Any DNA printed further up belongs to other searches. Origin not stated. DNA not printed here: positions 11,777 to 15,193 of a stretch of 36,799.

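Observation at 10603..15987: Secreted protein, GNAT, PIG-L deacetylase fused to three GT2 domains, and a second GNAT-like gene: unusual GlcNAc-glycoconjugate pathway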

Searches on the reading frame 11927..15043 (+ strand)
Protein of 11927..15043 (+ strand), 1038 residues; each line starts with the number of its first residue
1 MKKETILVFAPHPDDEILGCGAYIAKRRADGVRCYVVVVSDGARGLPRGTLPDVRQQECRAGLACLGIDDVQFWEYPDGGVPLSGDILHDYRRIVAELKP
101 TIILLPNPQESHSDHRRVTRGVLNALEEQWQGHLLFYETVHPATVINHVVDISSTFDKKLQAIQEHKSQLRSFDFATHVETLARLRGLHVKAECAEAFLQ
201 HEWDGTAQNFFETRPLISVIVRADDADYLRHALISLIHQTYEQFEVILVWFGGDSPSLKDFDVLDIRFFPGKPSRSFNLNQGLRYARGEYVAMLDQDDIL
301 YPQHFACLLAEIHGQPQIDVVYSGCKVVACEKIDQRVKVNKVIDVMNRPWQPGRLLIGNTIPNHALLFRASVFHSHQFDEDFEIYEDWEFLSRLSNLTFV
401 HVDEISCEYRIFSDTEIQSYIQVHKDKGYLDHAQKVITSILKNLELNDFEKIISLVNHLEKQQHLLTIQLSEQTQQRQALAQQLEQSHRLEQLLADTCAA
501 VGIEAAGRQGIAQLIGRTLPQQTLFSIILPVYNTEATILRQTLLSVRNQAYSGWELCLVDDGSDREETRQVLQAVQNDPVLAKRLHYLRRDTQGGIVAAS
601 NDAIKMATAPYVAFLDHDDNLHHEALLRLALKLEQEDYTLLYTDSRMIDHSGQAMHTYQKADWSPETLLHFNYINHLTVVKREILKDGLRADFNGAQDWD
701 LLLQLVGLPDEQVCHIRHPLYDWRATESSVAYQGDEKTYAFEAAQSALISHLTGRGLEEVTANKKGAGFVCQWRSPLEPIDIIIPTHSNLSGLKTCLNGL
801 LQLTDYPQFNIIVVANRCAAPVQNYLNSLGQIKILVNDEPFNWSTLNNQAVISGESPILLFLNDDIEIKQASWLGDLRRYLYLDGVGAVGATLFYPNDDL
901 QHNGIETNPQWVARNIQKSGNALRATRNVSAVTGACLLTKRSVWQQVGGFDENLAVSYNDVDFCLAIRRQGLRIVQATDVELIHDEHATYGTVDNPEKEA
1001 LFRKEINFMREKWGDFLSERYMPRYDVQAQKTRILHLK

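Call 3: search_protein_families(library=pfam, proteins=[window:11927-15043:+], max_evalue=0.01)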
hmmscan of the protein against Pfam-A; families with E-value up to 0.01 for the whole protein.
window:11927-15043:+ (1038 aa): 7 families
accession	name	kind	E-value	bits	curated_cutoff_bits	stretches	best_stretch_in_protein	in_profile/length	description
PF00535.33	Glycos_transf_2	-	4.6e-50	170.3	23.3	3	526-675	1-154/168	Glycosyl transferase family 2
PF02585.22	PIG-L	-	3.8e-27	95.8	28.2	1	7-125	1-128/129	GlcNAc-PI de-N-acetylase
PF13641.12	Glyco_tranf_2_3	-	1.4e-22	81.3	27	2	780-985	3-212/230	Glycosyltransferase like family 2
PF10111.15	Glyco_tranf_2_2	-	1.4e-15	58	27.3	2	227-397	13-202/276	Glycosyltransferase like family 2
PF13632.12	Glyco_trans_2_3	-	2.6e-08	34.4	27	1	914-988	54-126/198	Glycosyl transferase family group 2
PF13506.12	Glyco_transf_21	-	1.3e-05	25.2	21.7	0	858-980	33-150/174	Glycosyl transferase family 21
PF13712.12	Glyco_tranf_2_5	-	5.8e-05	23.3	27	1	848-986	46-191/210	Glycosyltransferase like family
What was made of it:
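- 11927..12541 (+): Gene C, residues 1-205: PIG-L/LmbE (CE14) metal-dependent de-N-acetylase domain. Pfam E=3.8e-27 (call 3).
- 12569..13126 (+): Gene C, residues 215-400: GT2 domain 1 (LDQDD, YEDWE). Pfam Glyco_tranf_2_2/Glycos_transf_2 (call 3).
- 13490..14044 (+): Gene C, residues 522-706: GT2 domain 2 (LDHDD, QDWD). Best Glycos_transf_2 stretch is 526-675 (call 3).
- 14258..14896 (+): Gene C, residues 778-990: GT2 domain 3 (LNDD, NDVD), Glyco_tranf_2_3 type. Pfam E=1.4e-22 (call 3).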

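Call 4: search_protein_families(library=ncbifam, proteins=[window:11927-15043:+], max_evalue=0.01)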
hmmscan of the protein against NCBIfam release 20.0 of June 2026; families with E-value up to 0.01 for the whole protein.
window:11927-15043:+ (1038 aa): 29 families (the best 25 are shown)
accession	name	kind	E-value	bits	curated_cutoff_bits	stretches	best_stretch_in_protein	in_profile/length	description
TIGR03965.1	mycofact_glyco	equivalog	1.3e-30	106.7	280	2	778-988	74-284/467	mycofactocin biosynthesis glycosyltransferase MftF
NF047683.1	TeichurnBiosyTuaG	equivalog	3.9e-30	105.3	400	2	520-680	3-160/252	teichuronic acid biosynthesis protein TuaG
NF041875.1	EPS_EpsD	equivalog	1.3e-23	83.9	370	2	526-627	2-98/325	exopolysaccharide biosynthesis glycosyltransferase EpsD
NF007482.0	PRK10073.1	equivalog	3e-23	82.3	423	2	522-629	5-106/334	glycosyltransferase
NF038299.1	EPS_HpsN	equivalog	3.5e-23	82.1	425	2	780-994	3-230/317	hormogonium polysaccharide biosynthesis glycosyltransferase HpsN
TIGR04001.1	thiol_BshB1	equivalog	5.4e-20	72.1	182.5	1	5-173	3-182/226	bacillithiol biosynthesis deacetylase BshB1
NF007453.0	PRK10018.1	equivalog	1.4e-19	70.9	382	1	521-706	4-190/280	colanic acid biosynthesis glycosyltransferase WcaA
TIGR04017.1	WcaA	equivalog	3.4e-19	69.5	495.75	1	521-706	3-189/279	colanic acid biosynthesis glycosyltransferase WcaA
NF050050.1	ProtGlycPglI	equivalog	1.1e-18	67.7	500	2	524-642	3-116/306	GalNAc(5)-diNAcBac-PP-undecaprenol beta-1,3-glucosyltransferase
TIGR04283.1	glyco_like_mftF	equivalog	1.2e-18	67.5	182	3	217-399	1-174/221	TIGR04283 family arsenosugar biosynthesis glycosyltransferase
TIGR03937.1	PgaC_IcaA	equivalog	3.8e-18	65.6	422.3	2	520-635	42-152/407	poly-beta-1,6-N-acetyl-D-glucosamine synthase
NF053739.1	GlytfEpsEBac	equivalog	4e-16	58.8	450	1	526-684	4-159/265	glycosyltransferase EpsE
TIGR03111.1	glyc2_xrt_Gpos1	hypoth_equivalog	9.4e-16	57.6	363.95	1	525-638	51-161/439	TIGR03111 family XrtG-associated glycosyltransferase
TIGR04000.1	thiol_BshB2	equivalog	1.8e-14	54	195.25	1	5-173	2-188/217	bacillithiol biosynthesis deacetylase BshB2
TIGR01556.1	rhamnosyltran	subfamily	3.4e-12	46.2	200.55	1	808-984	21-200/281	rhamnosyltransferase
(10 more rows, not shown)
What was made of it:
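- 11927..12541 (+): BshB1 scores 72.1 bits against a cutoff of 182.5 (call 4).
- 13490..14044 (+): TuaG, EpsD and WcaA all score below their cutoffs (call 4).
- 14258..14896 (+): Best NCBIfam model is MftF at 106.7 bits against a cutoff of 280, followed by HpsN and a rhamnosyltransferase model (call 4).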

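Call 6: find_homologous_proteins(query=window:11927-15043:+)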
Query window:11927-15043:+ (1038 aa): 216 proteins with E <= 0.001 among 8000 candidates; the best 120 are listed.
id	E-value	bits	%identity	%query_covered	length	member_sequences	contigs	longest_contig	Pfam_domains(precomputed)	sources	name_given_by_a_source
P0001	0.0e+0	2262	94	100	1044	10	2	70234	PF13632.13,PF02585.23,PF10111.15,PF13641.13,PF00535.33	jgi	-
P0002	0.0e+0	2036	85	99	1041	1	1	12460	PF13632.13,PF02585.23,PF10111.15,PF13506.14,PF13641.13,PF00535.33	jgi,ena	-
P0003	0.0e+0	1797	74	100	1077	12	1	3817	PF13632.13,PF02585.23,PF10111.15,PF13506.14,PF13641.13,PF00535.33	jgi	-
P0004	0.0e+0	1743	72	100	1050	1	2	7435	PF13632.13,PF02585.23,PF10111.15,PF13506.14,PF13641.13,PF00535.33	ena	-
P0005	0.0e+0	1702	71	99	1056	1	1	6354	PF13632.13,PF02585.23,PF10111.15,PF13641.13,PF00535.33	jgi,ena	-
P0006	0.0e+0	1686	70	100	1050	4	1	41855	PF13712.13,PF13632.13,PF02585.23,PF10111.15,PF13641.13,PF00535.33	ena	-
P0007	0.0e+0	1668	70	100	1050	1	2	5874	PF13632.13,PF02585.23,PF10111.15,PF13641.13,PF00535.33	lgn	-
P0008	0.0e+0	1668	70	100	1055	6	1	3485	PF13632.13,PF02585.23,PF10111.15,PF13641.13,PF00535.33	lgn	-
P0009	0.0e+0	1666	69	100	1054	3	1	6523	PF13632.13,PF02585.23,PF10111.15,PF13641.13,PF00535.33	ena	-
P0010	0.0e+0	1665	69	100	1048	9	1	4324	PF13632.13,PF02585.23,PF10111.15,PF13641.13,PF00535.33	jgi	jgi:glycosyltransferase involved in cell wall biosynthesis/LmbE family N-acetylglucosaminyl deacetyl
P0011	0.0e+0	1660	70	100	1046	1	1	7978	PF13632.13,PF02585.23,PF10111.15,PF13641.13,PF00535.33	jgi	jgi:GT2 family glycosyltransferase/LmbE family N-acetylglucosaminyl deacetylase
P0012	0.0e+0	1589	67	100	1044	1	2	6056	PF13632.13,PF02585.23,PF10111.15,PF13641.13,PF00535.33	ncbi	-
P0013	0.0e+0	1583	66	100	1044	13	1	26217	PF02585.23,PF10111.15,PF13641.13,PF00535.33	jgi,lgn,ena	-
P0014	0.0e+0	1570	65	100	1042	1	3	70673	PF13632.13,PF02585.23,PF10111.15,PF13641.13,PF00535.33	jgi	jgi:glycosyltransferase involved in cell wall biosynthesis/LmbE family N-acetylglucosaminyl deacetyl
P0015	0.0e+0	1544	65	100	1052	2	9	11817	PF13712.13,PF13632.13,PF02585.23,PF10111.15,PF13641.13,PF00535.33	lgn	-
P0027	0.0e+0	1173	51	100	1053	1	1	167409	PF13632.13,PF02585.23,PF10111.15,PF13641.13,PF00535.33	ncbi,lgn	ncbi:MAG: glycosyltransferase [Thermodesulfobacteriota bacterium]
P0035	0.0e+0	1162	51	100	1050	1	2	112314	PF13712.13,PF13632.13,PF02585.23,PF10111.15,PF13641.13,PF00535.33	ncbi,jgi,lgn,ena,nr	ncbi:MAG: glycosyltransferase [Sulfuricella sp.]|nr:glycosyltransferase [Sulfuricella sp.]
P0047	0.0e+0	1139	50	100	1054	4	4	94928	PF13632.13,PF02585.23,PF10111.15,PF13641.13,PF00535.33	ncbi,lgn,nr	ncbi:MAG: glycosyltransferase [Methylobacter sp.]|nr:glycosyltransferase [Methylobacter sp.] MDP2430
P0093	3.2e-217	742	39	98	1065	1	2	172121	PF13632.13,PF02585.23,PF10111.15,PF13641.13,PF00535.33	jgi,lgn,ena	-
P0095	4.7e-206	705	38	99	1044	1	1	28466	PF02585.23,PF13641.13,PF00535.33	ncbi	-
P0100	4.7e-123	430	34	48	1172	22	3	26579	PF13632.13,PF02585.23,PF10111.15,PF13641.13,PF00535.33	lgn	-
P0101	7.7e-121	423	33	45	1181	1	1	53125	PF13632.13,PF02585.23,PF10111.15,PF13641.13,PF00535.33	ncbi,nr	ncbi:MAG: glycosyltransferase [Desulfuromonadaceae bacterium]|nr:glycosyltransferase [Desulfuromonad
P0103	2.8e-105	371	33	47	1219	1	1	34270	PF13632.13,PF02585.23,PF10111.15,PF13641.13,PF00535.33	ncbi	-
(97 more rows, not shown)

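Call 9: find_related_loci(query=A1, collection=genome_contigs, flank=10000)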
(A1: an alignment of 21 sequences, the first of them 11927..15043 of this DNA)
Query A1 (1038 aa) in genome_contigs; peptide patterns used: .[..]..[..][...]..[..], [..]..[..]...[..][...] (x = any residue, [..] = any of these).
600 stretches matched a pattern (row limit reached: there are more); 577 encode a relative of the query (tblastn E <= 1e-3); the best 80 are kept; 80 distinct loci.
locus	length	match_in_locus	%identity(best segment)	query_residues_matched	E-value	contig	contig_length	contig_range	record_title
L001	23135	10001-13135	43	6-1038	0e+0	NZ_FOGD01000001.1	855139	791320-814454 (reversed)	Giesbergeria anulus strain ATCC 35958, whole genome shotgun sequence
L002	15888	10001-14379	35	1-1026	0e+0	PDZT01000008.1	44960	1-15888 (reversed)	MAG: Deltaproteobacteria bacterium YD0425bin50 scaffold100, whole genome shotgun sequence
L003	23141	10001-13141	46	4-1038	0e+0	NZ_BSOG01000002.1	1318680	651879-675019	Chitinimonas prasina strain NBRC 110044 sequence02, whole genome shotgun sequence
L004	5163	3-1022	53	708-1038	6e-107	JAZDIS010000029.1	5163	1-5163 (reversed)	MAG: Pseudomonadota bacterium isolate MEGAHIT-group-0.419 k141_12837182, whole genome shotgun sequence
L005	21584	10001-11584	40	506-1017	8e-105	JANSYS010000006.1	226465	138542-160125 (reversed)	MAG: Alphaproteobacteria bacterium isolate bin.58 k141_641456_length_226465_cov_38.7812, whole genome shotgun sequence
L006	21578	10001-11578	40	508-1017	4e-103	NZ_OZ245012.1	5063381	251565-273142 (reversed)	MAG: Thalassobaculum sp. isolate faa8e8ba-76a1-413a-bf4c-fe0cfe5a1ac7 chromosome 1, complete sequence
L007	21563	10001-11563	38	511-1017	2e-101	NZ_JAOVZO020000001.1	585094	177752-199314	Tahibacter soli strain BL contig_11, whole genome shotgun sequence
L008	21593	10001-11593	39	502-1017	5e-98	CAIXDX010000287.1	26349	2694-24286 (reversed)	MAG: uncultured Methylococcaceae bacterium isolate MJ-2014-D3_bin-376 genome assembly, contig: bin-376:287/303, whole ge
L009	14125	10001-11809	37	92-1017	4e-97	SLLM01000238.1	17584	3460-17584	MAG: Ectothiorhodospiraceae bacterium isolate CSSed165cm_312 CSSed16-5cm-8615, whole genome shotgun sequence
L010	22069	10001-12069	38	215-1017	7e-97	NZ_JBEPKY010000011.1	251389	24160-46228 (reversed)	Pseudacidovorax sp. 1753 Ga0438587_11, whole genome shotgun sequence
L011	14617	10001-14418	37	214-1034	2e-96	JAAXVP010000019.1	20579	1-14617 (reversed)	MAG: Thiobacillus sp. isolate W9_Combined_metabat1_065 W9_Combined_metabat1_065_NODE_1377, whole genome shotgun sequence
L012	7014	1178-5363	40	211-1017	2e-96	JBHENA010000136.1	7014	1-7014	MAG: Chthoniobacterales bacterium isolate S4_bin.25.strict S4_NODE_136, whole genome shotgun sequence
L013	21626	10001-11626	38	214-1029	2e-95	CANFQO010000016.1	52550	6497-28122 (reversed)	MAG: Planctomycetaceae bacterium isolate Jr-14may18-66 genome assembly, contig: Jr-14may18-C1022, whole genome shotgun s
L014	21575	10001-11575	37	215-1030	6e-95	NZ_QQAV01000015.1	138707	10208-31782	Pseudacidovorax intermedius strain DSM 21352 Ga0244541_115, whole genome shotgun sequence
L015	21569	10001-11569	38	508-1017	4e-95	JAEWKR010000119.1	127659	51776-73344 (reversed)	MAG: Verrucomicrobia bacterium isolate OH_PBrB_58 k127_553142, whole genome shotgun sequence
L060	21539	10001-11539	38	524-1018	2e-88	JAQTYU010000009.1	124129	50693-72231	MAG: Thiotrichaceae bacterium isolate STC_44 NODE_338_length_124129_cov_172.295261_Sandtown_C, whole genome shotgun sequ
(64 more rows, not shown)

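Call 10: find_encoding_contigs(protein=P0035, flank=8000, max_places=2)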
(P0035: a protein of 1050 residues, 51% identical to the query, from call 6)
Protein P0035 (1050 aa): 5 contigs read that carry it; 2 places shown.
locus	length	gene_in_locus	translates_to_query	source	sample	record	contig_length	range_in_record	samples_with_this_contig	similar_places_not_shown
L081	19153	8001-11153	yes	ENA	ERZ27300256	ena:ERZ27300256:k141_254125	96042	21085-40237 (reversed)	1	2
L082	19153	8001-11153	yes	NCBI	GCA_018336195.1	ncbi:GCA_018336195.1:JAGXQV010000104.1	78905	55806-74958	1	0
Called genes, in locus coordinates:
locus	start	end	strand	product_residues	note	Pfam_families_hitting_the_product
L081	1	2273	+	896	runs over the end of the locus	PF00133:tRNA-synt_1, PF09334:tRNA-synt_1g, PF13603:tRNA-synt_1_2, PF00133:tRNA-synt_1 (weak), PF08264:Anticodon_1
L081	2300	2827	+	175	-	PF04390:LptE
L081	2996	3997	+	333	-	PF06144:DNA_pol3_delta, PF14840:DNA_pol3_delt_C, PF21694:DNA_pol3_delta_C (weak)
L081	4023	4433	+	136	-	PF00072:Response_reg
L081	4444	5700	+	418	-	PF00171:Aldedh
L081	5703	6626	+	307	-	PF00413:Peptidase_M10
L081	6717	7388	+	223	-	-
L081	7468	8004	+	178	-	PF13302:Acetyltransf_3 (weak)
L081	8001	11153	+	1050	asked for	PF02585:PIG-L, PF00535:Glycos_transf_2, PF13641:Glyco_tranf_2_3 (weak), PF10111:Glyco_tranf_2_2 (weak), PF13641:Glyco_tranf_2_3 (weak), PF00535:Glycos_transf_2, PF13641:Glyco_tranf_2_3, PF13712:Glyco_tranf_2_5 (weak), +1 more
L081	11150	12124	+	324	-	-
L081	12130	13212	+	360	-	PF04055:Radical_SAM, PF13186:SPASM (weak)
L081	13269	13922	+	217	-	PF01467:CTP_transf_like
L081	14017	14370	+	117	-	PF02410:RsfS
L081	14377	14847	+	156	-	PF02590:SPOUT_MTase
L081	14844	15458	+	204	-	PF02545:Maf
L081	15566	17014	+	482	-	PF10150:RNase_E_G, PF20833:RNase_E_G_Thio (weak)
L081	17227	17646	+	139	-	-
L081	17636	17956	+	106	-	PF05016:ParE_toxin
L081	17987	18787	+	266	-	PF11227:DUF3025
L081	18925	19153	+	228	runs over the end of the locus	PF02129:Peptidase_S15 (weak), PF00561:Abhydrolase_1 (faint), PF12146:Hydrolase_4, PF12697:Abhydrolase_6 (weak)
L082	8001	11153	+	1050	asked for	PF02585:PIG-L, PF00535:Glycos_transf_2, PF13641:Glyco_tranf_2_3 (weak), PF10111:Glyco_tranf_2_2 (weak), PF13641:Glyco_tranf_2_3 (weak), PF00535:Glycos_transf_2, PF13641:Glyco_tranf_2_3, PF13712:Glyco_tranf_2_5 (weak), +1 more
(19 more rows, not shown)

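Call 11: find_encoding_contigs(protein=P0047, flank=8000, max_places=2)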
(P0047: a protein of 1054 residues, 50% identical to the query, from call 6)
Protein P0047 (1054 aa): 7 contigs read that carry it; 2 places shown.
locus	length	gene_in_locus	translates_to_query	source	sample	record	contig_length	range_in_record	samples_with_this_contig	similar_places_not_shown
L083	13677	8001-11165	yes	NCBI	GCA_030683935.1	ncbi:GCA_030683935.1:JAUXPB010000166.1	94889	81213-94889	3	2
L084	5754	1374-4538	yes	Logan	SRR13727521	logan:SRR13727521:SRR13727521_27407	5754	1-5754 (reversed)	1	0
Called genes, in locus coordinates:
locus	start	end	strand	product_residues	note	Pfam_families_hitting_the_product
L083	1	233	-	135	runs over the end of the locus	-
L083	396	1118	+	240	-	PF01138:RNase_PH, PF03725:RNase_PH_C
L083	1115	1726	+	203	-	PF01725:Ham1p_like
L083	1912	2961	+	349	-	PF01636:APH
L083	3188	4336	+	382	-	PF00034:Cytochrom_C (faint), PF03150:CCP_MauG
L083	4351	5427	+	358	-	PF00149:Metallophos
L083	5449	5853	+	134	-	PF21342:SoxA-TsdA_cyt-c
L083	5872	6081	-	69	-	PF06945:DUF1289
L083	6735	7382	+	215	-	-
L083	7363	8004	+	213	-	PF13302:Acetyltransf_3 (weak)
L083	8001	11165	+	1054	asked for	PF02585:PIG-L, PF00535:Glycos_transf_2, PF10111:Glyco_tranf_2_2 (weak), PF13632:Glyco_trans_2_3 (faint), PF00535:Glycos_transf_2, PF13641:Glyco_tranf_2_3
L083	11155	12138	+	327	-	-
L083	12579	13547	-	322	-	PF00593:TonB_dep_Rec_b-barrel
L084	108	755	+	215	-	-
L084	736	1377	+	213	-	PF13302:Acetyltransf_3 (weak)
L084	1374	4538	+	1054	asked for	PF02585:PIG-L, PF00535:Glycos_transf_2, PF10111:Glyco_tranf_2_2 (weak), PF13632:Glyco_trans_2_3 (faint), PF00535:Glycos_transf_2, PF13641:Glyco_tranf_2_3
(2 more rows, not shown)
